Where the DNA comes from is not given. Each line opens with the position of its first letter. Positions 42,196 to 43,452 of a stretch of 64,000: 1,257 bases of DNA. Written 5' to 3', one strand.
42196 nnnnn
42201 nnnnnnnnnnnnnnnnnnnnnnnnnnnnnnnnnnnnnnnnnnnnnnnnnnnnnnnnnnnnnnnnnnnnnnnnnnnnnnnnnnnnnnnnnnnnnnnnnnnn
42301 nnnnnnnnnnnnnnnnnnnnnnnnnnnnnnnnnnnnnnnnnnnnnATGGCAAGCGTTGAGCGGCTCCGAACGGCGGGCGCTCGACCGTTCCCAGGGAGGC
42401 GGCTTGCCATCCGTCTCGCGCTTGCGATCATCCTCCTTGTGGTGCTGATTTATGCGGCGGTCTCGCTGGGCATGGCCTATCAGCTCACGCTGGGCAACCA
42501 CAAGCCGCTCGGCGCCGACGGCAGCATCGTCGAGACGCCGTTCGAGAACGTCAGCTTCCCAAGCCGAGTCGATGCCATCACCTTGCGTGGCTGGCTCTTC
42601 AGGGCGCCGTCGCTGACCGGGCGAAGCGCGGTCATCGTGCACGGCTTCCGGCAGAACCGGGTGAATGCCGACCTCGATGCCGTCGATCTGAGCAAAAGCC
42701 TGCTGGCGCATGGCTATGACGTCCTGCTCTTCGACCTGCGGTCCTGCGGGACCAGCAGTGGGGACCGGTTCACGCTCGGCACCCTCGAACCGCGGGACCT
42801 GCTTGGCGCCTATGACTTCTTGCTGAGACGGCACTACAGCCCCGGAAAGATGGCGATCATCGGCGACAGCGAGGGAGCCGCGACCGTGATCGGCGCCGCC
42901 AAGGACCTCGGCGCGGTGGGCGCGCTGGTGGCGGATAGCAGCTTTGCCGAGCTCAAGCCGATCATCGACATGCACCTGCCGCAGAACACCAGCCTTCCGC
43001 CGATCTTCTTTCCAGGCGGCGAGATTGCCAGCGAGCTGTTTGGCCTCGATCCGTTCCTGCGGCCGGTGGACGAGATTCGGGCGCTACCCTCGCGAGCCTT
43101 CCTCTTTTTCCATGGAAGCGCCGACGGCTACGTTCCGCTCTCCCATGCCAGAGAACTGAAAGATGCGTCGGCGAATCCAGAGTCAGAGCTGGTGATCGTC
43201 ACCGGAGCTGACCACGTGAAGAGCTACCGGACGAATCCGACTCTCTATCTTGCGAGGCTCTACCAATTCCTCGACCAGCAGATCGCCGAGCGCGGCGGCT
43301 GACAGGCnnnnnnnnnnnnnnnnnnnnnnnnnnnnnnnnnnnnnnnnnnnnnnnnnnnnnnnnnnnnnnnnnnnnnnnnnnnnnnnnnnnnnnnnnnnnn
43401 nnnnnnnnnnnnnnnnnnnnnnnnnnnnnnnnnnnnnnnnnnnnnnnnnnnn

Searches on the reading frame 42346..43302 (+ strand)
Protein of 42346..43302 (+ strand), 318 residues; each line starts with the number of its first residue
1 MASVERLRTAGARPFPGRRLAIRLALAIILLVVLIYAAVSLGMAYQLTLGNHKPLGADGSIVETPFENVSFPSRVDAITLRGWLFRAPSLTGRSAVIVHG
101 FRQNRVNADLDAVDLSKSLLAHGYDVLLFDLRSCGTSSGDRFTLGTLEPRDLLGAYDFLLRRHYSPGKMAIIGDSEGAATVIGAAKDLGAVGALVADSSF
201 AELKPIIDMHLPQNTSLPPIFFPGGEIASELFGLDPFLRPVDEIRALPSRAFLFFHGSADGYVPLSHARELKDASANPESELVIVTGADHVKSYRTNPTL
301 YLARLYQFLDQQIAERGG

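Call 19: search_protein_families(library=pfam, proteins=[window:42346-43302:+], max_evalue=0.00001)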
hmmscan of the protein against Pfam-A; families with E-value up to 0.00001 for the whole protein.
window:42346-43302:+ (318 aa): 5 families
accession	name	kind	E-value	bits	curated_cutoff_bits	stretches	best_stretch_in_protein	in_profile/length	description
PF12146.15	Hydrolase_4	-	3.1e-07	30.4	27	0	96-203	8-113/239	Serine aminopeptidase, S33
PF00561.26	Abhydrolase_1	-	1.6e-06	28.4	25.8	0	96-199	4-102/245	alpha/beta hydrolase fold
PF00326.27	Peptidase_S9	-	2.7e-06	27.5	22.6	0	143-314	39-211/213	Prolyl oligopeptidase family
PF12697.13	Abhydrolase_6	-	5.1e-06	27.8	26.3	0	96-247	2-143/217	Alpha/beta hydrolase family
PF02129.25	Peptidase_S15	-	5.6e-06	26.7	23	1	110-201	38-130/262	X-Pro dipeptidyl-peptidase (S15 family)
